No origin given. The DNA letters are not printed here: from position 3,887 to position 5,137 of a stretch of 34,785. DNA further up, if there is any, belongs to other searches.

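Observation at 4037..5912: Translationally coupled three-gene cassette: long XRE-HTH protein / DUF4258-like putative toxin / membrane Cys4 zinc-ribbon protein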

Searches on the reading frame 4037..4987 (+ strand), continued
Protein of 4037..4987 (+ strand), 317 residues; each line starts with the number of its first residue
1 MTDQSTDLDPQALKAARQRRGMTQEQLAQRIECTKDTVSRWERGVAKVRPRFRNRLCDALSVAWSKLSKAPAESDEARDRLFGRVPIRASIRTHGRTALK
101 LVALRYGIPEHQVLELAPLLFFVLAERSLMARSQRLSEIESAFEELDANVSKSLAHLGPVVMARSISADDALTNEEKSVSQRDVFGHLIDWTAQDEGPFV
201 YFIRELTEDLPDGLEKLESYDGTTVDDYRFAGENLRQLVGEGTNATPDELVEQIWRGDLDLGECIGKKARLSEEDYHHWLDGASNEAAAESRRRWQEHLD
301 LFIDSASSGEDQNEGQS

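Call 43: fold_search(model_id=the predicted structure, library=pdb)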
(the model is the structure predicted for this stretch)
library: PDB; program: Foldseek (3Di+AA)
matches with E <= 10: 490; with E <= 0.001: 0
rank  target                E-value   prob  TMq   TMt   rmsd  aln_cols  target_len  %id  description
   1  2b5a_B                6.2e-03  1.00  0.17  0.68   1.3        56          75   28  C.BclI, Control Element of the BclI Restriction-Modification System (released 2006-01-03)
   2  7t5u                  7.7e-03  1.00  0.18  0.80   1.1        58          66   28  Structure of E. coli MS115-1 CapH N-terminal domain (released 2022-09-14)
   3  9f9s_CN               8.5e-03  1.00  0.17  0.39   4.2        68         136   29  Yeast SDD1 Disome with Mbf1 (released 2024-12-04)
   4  3u3w_A                1.1e-02  0.90  0.22  0.24  23.5       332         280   13  Crystal Structure of Bacillus thuringiensis PlcR in complex with the peptide PapR7 and DNA (released 2013-01-09)
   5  2b5a_A                1.2e-02  1.00  0.17  0.65   1.5        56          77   28  C.BclI, Control Element of the BclI Restriction-Modification System (released 2006-01-03)
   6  7o81_AU               1.2e-02  1.00  0.17  0.47   2.2        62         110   19  Rabbit 80S ribosome colliding in another ribosome stalled by the SARS-CoV-2 pseudoknot (released 2021-06-02)
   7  1zz7_A                1.4e-02  1.00  0.19  0.33   2.3        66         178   26  Crystal Structure of FeII HppE in Complex with Substrate form 1 (released 2005-07-26)
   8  8ezt_B                1.8e-02  1.00  0.17  0.69   2.5        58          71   21  Crystal structure of HipB(Lp) from Legionella pneumophila (released 2023-09-27)
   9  6b9r_A                1.8e-02  1.00  0.19  0.14   3.1        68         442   24  Streptomyces albus HEPD with substrate 2-hydroxyethylphosphonate (2-HEP) and Fe(II) bound (released 2017-12-20)
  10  3vk0_A                1.8e-02  1.00  0.18  0.59   6.5        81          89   23  Crystal Structure of hypothetical transcription factor NHTF from Neisseria (released 2012-03-14)
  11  3f51_A                1.9e-02  1.00  0.17  0.55   1.3        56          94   27  Crystal Structure of the clp gene regulator ClgR from Corynebacterium glutamicum (released 2008-11-18)
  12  2b5a_C                2.0e-02  1.00  0.17  0.67   1.4        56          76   28  C.BclI, Control Element of the BclI Restriction-Modification System (released 2006-01-03)
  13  3f51_C                2.2e-02  1.00  0.17  0.58   1.3        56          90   27  Crystal Structure of the clp gene regulator ClgR from Corynebacterium glutamicum (released 2008-11-18)
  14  3rzz                  2.3e-02  1.00  0.18  0.14   1.1        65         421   26  Structure of Hydroxyethylphoshphonate Dioxygenase Y98F Mutant (released 2011-07-20)
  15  1y7y_B                2.3e-02  1.00  0.17  0.78   1.4        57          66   28  High-resolution crystal structure of the restriction-modification controller protein C.AhdI from Aeromonas hydrophila (released 2005-02-22)
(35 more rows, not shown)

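Call 45: search_protein_families(library=pfam, proteins=[L004:6918-7205:+, L005:6924-7211:+, L010:6942-7247:+, L015:6950-7285:+, L018:6923-7219:+, L022:6660-6926:+, L016:6978-7274:+, L013:6972-7283:+, L019:6945-7295:+], max_evalue=0.1)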
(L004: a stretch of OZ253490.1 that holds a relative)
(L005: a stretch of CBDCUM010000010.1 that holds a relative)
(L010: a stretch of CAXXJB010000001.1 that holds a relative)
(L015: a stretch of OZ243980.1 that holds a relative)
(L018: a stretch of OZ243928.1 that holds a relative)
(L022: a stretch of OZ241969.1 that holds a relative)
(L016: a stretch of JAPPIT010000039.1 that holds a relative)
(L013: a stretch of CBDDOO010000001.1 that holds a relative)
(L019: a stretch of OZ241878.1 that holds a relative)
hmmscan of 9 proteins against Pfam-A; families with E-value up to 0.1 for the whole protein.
L004:6918-7205:+ (96 aa): 1 family
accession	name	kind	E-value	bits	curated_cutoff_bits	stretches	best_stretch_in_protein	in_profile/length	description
PF14076.12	DUF4258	-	0.0017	19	25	1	6-32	1-27/71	Domain of unknown function (DUF4258)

L005:6924-7211:+ (96 aa): 2 families
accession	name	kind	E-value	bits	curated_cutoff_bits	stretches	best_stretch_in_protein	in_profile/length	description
PF14076.12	DUF4258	-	0.0011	19.6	25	1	6-32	1-27/71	Domain of unknown function (DUF4258)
PF13298.12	LigD_N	-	0.095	13.3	31.1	0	13-86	13-85/107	DNA Ligase D 3'-phosphoesterase domain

L010:6942-7247:+ (102 aa): 4 families
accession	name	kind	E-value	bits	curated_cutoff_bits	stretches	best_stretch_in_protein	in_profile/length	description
PF14076.12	DUF4258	-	0.0008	20.1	25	1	6-33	1-28/71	Domain of unknown function (DUF4258)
PF04563.20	RNA_pol_Rpb2_1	-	0.043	13.8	28.2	1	2-63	73-133/203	RNA polymerase beta subunit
PF25338.1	C2_DCK_4th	-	0.054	14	27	1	27-80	84-130/135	Fourth C2 domain of dock-like protein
PF18041.7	MapZ_EC1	-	0.091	13.5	33.1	0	33-83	29-79/129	MapZ extracellular domain 1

L015:6950-7285:+ (112 aa): 1 family
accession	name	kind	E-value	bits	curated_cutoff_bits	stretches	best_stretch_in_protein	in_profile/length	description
PF14076.12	DUF4258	-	0.00027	21.6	25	1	9-35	1-27/71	Domain of unknown function (DUF4258)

L018:6923-7219:+ (99 aa): 2 families
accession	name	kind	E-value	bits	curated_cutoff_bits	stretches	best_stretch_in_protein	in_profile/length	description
PF14076.12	DUF4258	-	0.036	14.8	25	1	8-36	1-28/71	Domain of unknown function (DUF4258)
PF13590.11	DUF4136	-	0.059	14.2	32.8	1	4-42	34-74/152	Domain of unknown function (DUF4136)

L022:6660-6926:+ (89 aa): 1 family
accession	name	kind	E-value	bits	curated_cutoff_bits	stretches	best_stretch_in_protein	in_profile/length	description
PF18263.7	MCM6_C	-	0.083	13.5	23.7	1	9-73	23-85/107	MCM6 C-terminal winged-helix domain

L016:6978-7274:+ (99 aa): 1 family
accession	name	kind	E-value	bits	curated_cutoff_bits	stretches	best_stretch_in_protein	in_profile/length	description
PF14076.12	DUF4258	-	9e-06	26.3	25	1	6-43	1-27/71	Domain of unknown function (DUF4258)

L013:6972-7283:+ (104 aa): 2 families
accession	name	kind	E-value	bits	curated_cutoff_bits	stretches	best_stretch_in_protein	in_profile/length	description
PF14076.12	DUF4258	-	0.0013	19.4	25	1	6-32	1-27/71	Domain of unknown function (DUF4258)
PF04508.17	Pox_A_type_inc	-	0.083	13.2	21.4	1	49-62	2-15/23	Viral A-type inclusion protein repeat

L019:6945-7295:+ (117 aa): 1 family
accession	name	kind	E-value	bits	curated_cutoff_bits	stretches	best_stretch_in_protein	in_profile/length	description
PF14076.12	DUF4258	-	0.0037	18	25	1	7-68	2-53/71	Domain of unknown function (DUF4258)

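Call 49: find_encoding_contigs(protein=P0004, flank=7000, max_places=3)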
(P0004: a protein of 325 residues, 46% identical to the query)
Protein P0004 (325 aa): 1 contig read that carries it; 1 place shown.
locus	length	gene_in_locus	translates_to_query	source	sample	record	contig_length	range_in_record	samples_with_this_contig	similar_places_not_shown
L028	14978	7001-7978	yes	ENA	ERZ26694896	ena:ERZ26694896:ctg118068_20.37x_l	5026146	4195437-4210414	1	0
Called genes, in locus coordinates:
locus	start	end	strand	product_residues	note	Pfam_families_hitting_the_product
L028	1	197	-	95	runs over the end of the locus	-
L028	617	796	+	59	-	-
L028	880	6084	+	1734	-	-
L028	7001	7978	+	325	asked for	PF01381:HTH_3, PF13560:HTH_31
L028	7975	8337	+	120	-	-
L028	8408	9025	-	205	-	PF00589:Phage_integrase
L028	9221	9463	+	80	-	-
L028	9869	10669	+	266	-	-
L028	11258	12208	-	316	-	PF21804:Transposase_29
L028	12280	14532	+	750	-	PF14236:DruA, PF14706:Tnp_DNA_bind (weak)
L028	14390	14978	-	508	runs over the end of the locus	PF02796:HTH_7 (faint), PF08279:HTH_11 (faint), PF13384:HTH_23 (weak), PF20432:Xre-like-HTH (faint), PF12802:MarR_2 (faint), PF13518:HTH_28 (weak), PF13551:HTH_29 (weak), PF21804:Transposase_29, +1 more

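Call 50: find_encoding_contigs(protein=P0037, flank=7000, max_places=3)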
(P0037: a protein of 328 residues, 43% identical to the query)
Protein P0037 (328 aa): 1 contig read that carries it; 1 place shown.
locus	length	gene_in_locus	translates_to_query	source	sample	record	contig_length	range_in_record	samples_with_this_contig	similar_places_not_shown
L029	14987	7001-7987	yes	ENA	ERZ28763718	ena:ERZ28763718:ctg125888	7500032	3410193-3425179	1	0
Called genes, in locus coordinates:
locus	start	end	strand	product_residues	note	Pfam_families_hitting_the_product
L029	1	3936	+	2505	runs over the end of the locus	PF00028:Cadherin (faint), PF15418:DUF4625 (faint), PF13205:Big_5 (weak), PF13753:SWM_repeat, PF03160:Calx-beta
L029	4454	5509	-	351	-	PF01548:DEDD_Tnp_IS110, PF02371:Transposase_20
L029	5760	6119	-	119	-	PF00665:rve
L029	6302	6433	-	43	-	-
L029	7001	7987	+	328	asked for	PF13560:HTH_31 (faint), PF01381:HTH_3 (weak)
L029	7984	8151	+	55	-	-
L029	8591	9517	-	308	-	PF14236:DruA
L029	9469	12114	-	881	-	PF03050:DDE_Tnp_IS66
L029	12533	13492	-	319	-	PF00268:Ribonuc_red_sm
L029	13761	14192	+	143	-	PF13384:HTH_23, PF13518:HTH_28, PF13551:HTH_29, PF13011:LZ_Tnp_IS481 (weak), PF13565:HTH_32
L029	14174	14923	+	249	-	PF00665:rve, PF13683:rve_3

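Call 51: find_encoding_contigs(protein=P0056, flank=7000, max_places=3)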
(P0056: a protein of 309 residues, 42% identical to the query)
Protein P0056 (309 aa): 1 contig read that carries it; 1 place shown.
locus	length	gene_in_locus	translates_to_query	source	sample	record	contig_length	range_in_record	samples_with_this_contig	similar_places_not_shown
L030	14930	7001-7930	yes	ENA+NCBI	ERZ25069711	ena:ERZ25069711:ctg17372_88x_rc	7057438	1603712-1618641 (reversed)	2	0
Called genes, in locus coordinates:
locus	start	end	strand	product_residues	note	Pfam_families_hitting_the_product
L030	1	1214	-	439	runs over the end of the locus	PF06808:DctM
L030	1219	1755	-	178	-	PF04290:DctQ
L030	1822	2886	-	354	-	PF03480:DctP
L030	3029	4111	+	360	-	PF00355:Rieske, PF19112:VanA_C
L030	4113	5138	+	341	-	PF24827:AstE_AspA_cat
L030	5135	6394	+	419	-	PF02225:PA, PF04389:Peptidase_M28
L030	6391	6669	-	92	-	PF13602:ADH_zinc_N_2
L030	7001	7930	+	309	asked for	PF01381:HTH_3, PF13560:HTH_31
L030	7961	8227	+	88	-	-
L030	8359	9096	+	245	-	-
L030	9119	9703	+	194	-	-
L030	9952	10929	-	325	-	PF08240:ADH_N, PF00107:ADH_zinc_N, PF13602:ADH_zinc_N_2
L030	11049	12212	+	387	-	PF02771:Acyl-CoA_dh_N, PF02770:Acyl-CoA_dh_M, PF00441:Acyl-CoA_dh_1, PF08028:Acyl-CoA_dh_2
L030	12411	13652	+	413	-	PF25917:BSH_RND (faint)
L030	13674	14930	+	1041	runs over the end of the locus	PF00873:ACR_tran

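Call 52: search_protein_families(library=pfam, proteins=[L030:8359-9093:+, L030:9119-9700:+, L028:9869-10666:+, L028:880-6081:+], max_evalue=0.01)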
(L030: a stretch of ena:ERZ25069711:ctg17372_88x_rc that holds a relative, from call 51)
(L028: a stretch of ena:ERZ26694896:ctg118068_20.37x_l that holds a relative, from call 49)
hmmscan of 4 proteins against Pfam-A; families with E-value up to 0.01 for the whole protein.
L030:8359-9093:+ (245 aa): 0 families

L030:9119-9700:+ (194 aa): 0 families

L028:9869-10666:+ (266 aa): 0 families

L028:880-6081:+ (1734 aa): 1 family
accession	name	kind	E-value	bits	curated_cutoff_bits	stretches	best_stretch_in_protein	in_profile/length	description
PF20703.3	nSTAND1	-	0.00015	22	27.1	1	329-499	19-210/379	Novel STAND NTPase 1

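Call 53: find_related_loci(query=A1, collection=viral_contigs, flank=6000)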
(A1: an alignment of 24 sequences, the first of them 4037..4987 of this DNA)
Query A1 (317 aa) in viral_contigs; peptide patterns used: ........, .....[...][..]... (x = any residue, [..] = any of these).
17 stretches matched a pattern; 1 encode a relative of the query (tblastn E <= 1e-3); 1 distinct loci.
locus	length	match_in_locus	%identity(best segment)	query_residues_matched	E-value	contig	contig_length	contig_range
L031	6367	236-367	36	7-50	2e-6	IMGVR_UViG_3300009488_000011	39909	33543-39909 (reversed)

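Call 54: search_dna_similar(query=window:4037-4987:+, collection=plasmids, mode=protein, max_evalue=0.001, max_rows=15)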
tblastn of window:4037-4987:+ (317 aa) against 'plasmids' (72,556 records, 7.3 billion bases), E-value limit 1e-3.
Records with a match: 11; places in all: 11; records where one place covers at least 80% of the query: 2.
Best place of each record, by identity: <60% 11.
By first word of the organism name: Sphingopyxis 3; Ensifer 2; Carnobacterium 2; Blastomonas 1; Rhodovastum 1; Leisingera 1; Vibrio 1.
By predicted mobility (MOB-suite, as given by PLSDB): non-mobilizable 5; mobilizable 5; conjugative 1.
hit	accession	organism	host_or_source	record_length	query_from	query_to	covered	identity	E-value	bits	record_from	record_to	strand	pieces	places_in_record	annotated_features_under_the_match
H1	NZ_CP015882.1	Ensifer adhaerens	silty clay loam soil (pH 6.1)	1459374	5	259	80%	32.3%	7e-25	112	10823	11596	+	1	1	none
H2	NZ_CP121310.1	Ensifer adhaerens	bacterial colony,soil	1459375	5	259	80%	32.3%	7e-25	112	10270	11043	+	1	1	none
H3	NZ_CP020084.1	Blastomonas fulva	Cell culture,microcystis culture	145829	3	213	67%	31.0%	1e-15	85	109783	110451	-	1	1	helix-turn-helix transcriptional regulator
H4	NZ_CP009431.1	Sphingopyxis macrogoltabida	soil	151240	3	184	57%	35.0%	3e-16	87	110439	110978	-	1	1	helix-turn-helix transcriptional regulator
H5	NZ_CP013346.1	Sphingopyxis macrogoltabida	whole organism,activated sludge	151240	3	184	57%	35.0%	3e-16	87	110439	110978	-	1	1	helix-turn-helix transcriptional regulator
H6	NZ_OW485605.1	Rhodovastum atsumiense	-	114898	8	208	63%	30.4%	7e-12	74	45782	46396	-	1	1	helix-turn-helix transcriptional regulator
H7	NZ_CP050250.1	Sphingopyxis terrae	bacterial pure culture,Beijing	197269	3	141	44%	36.4%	5e-13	77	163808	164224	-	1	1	helix-turn-helix transcriptional regulator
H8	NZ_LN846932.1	Carnobacterium maltaromaticum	-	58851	11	198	59%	26.2%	4e-7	59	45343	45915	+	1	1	helix-turn-helix transcriptional regulator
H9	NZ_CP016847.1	Carnobacterium maltaromaticum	cell culture,poultry meat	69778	11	198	59%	26.1%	1e-6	57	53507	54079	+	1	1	helix-turn-helix transcriptional regulator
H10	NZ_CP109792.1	Leisingera thetidis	-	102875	21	144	39%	29.8%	4e-6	56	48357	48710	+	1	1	helix-turn-helix transcriptional regulator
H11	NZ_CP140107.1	Vibrio alfacsensis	Scophthalmus maximus,intestinal tract ...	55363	11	68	18%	39.7%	5e-5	52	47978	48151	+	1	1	XRE family transcriptional regulator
